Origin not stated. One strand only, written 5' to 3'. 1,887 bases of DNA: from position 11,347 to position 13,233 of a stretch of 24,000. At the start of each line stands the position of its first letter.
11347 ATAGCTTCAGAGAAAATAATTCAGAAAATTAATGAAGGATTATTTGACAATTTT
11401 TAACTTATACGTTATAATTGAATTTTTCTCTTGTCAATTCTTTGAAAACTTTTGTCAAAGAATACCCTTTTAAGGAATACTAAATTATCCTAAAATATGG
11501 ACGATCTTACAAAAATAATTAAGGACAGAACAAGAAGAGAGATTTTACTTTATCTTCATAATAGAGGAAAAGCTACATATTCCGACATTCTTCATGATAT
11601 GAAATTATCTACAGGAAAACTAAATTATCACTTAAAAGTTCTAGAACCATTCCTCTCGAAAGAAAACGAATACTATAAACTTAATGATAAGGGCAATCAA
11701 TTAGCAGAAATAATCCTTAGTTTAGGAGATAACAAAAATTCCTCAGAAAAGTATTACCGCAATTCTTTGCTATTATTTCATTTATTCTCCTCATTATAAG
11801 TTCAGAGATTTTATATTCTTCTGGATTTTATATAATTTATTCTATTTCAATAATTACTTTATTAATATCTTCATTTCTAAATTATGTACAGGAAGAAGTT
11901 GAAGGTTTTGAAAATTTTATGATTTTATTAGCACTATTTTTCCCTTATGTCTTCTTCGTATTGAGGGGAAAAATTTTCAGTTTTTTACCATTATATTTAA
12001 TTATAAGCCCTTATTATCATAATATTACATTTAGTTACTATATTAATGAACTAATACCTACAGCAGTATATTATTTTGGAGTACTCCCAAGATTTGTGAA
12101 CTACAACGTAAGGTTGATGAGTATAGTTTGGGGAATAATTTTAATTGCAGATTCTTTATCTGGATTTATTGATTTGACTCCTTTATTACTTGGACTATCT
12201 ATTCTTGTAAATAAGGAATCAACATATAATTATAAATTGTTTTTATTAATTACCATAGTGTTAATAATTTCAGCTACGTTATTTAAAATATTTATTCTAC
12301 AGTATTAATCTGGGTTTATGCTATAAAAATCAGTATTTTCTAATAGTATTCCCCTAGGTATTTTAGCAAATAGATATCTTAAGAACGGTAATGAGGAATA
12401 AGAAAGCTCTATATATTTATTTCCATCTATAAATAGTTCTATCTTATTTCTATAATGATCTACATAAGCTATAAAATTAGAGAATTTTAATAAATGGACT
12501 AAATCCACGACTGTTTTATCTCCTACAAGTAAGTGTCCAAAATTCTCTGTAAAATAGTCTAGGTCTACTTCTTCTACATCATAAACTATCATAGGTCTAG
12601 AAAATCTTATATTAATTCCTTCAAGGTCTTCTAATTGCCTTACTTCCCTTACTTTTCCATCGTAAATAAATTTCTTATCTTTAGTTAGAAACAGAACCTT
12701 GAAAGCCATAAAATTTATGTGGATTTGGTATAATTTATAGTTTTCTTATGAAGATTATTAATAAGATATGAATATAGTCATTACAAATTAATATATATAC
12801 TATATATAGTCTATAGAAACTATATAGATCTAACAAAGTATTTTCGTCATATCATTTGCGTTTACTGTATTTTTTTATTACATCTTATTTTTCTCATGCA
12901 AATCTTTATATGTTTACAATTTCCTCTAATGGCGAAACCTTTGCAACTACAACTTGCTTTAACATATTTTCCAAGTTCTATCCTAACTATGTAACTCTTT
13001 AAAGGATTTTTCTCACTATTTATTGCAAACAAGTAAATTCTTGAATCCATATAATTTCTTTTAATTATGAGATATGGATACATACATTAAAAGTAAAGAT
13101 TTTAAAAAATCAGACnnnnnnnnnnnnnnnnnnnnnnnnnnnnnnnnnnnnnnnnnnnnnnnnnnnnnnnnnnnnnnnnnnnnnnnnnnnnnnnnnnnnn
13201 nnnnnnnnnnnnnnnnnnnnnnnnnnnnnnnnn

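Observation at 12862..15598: Co-directional SWIM / Orc-Cdc6-like AAA+ / twin wHTH cluster of unknown function near the CRISPR locus: candidate undescribed system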

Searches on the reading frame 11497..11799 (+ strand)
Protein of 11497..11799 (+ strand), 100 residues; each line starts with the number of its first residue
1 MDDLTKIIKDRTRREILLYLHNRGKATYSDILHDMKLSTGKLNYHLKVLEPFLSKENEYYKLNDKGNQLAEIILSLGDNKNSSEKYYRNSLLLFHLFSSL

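Call 3: search_protein_families(library=pfam, proteins=[window:11497-11799:+], max_evalue=1)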
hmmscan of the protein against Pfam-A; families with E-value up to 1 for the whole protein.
window:11497-11799:+ (100 aa): 8 families
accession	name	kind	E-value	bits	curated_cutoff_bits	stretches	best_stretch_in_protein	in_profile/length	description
PF24038.1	DUF7347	-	3.8e-09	37.1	27.6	1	6-73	6-77/77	Domain of unknown function (DUF7347)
PF01022.26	HTH_5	-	1.4e-06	28.5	22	1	10-50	1-40/47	Bacterial regulatory protein, arsR family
PF13412.12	HTH_24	-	5.2e-06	26.4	21.9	1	10-50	2-42/48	Winged helix-turn-helix DNA-binding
PF12840.13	HTH_20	-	7.7e-06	26.2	27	1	10-50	3-43/51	Helix-turn-helix domain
PF24266.1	HTH_HVO_0163_N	-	0.0025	18.3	31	1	11-49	2-40/70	HVO_0163, N-terminal HTH domain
PF13601.12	HTH_34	-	0.0042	17.7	27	1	13-50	2-39/80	Winged helix DNA-binding domain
PF07381.18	EarA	-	0.011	16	22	0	7-38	5-38/90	EarA-like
PF14947.12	HTH_45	-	0.03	14.8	25.5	1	15-73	10-69/77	Winged helix-turn-helix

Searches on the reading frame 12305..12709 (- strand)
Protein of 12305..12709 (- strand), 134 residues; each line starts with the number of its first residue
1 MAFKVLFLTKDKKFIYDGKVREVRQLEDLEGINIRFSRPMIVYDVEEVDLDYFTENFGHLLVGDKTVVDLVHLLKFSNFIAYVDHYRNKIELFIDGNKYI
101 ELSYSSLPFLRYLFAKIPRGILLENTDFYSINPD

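Call 3: search_protein_families(library=pfam, proteins=[window:12305-12709:-], max_evalue=1)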
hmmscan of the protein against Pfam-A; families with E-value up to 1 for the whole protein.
window:12305-12709:- (134 aa): 1 family
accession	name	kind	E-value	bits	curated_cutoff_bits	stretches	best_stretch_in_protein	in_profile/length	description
PF23322.1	PPIase_AIP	-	0.11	13.2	27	1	8-67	28-87/155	AH receptor-interacting protein, N-terminal FKBP-type PPIase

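Call 4: search_protein_families(library=ncbifam, proteins=[window:12305-12709:-], max_evalue=1)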
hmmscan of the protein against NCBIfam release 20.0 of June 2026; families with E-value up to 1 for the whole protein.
window:12305-12709:- (134 aa): 1 family
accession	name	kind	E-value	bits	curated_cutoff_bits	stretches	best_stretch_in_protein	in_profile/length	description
NF052497.1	AlphRhmnaseBT3686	equivalog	0.19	10.2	700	1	50-105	50-105/424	alpha-l-rhamnosidase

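Call 5: search_protein_families(library=padloc, proteins=[window:12305-12709:-], max_evalue=1)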
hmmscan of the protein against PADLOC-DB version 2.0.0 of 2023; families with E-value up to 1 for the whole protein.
window:12305-12709:- (134 aa): 0 families

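Call 6: search_protein_families(library=phrogs, proteins=[window:12305-12709:-], max_evalue=1)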
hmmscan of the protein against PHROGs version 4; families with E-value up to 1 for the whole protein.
window:12305-12709:- (134 aa): 0 families

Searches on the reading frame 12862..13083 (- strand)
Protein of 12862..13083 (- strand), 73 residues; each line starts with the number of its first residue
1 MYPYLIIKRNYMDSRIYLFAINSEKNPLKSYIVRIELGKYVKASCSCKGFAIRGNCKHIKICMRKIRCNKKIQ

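Call 3: search_protein_families(library=pfam, proteins=[window:12862-13083:-], max_evalue=1)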
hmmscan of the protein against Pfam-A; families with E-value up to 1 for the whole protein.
window:12862-13083:- (73 aa): 1 family
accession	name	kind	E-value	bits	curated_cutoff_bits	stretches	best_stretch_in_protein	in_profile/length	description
PF04434.22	SWIM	-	3e-05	23.9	19.6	1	31-59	1-30/38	SWIM zinc finger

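Call 4: search_protein_families(library=ncbifam, proteins=[window:12862-13083:-], max_evalue=1)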
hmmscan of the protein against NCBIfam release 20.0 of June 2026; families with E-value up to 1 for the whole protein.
window:12862-13083:- (73 aa): 0 families

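Call 5: search_protein_families(library=padloc, proteins=[window:12862-13083:-], max_evalue=1)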
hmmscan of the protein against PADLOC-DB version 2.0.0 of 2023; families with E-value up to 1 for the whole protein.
window:12862-13083:- (73 aa): 0 families

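Call 6: search_protein_families(library=phrogs, proteins=[window:12862-13083:-], max_evalue=1)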
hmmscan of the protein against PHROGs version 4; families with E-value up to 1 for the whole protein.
window:12862-13083:- (73 aa): 2 families
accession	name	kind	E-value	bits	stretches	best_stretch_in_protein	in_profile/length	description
phrog_29279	-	other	0.00014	23.1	1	39-71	52-84/107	zinc-finger domain protein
phrog_37238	-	unknown function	0.093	14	1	24-55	19-49/80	-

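Call 80: search_dna_similar(query=window:12862-13083:-, collection=phages, mode=protein, max_evalue=0.01)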
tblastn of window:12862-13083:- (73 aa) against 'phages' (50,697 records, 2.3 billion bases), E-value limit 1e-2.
No match.
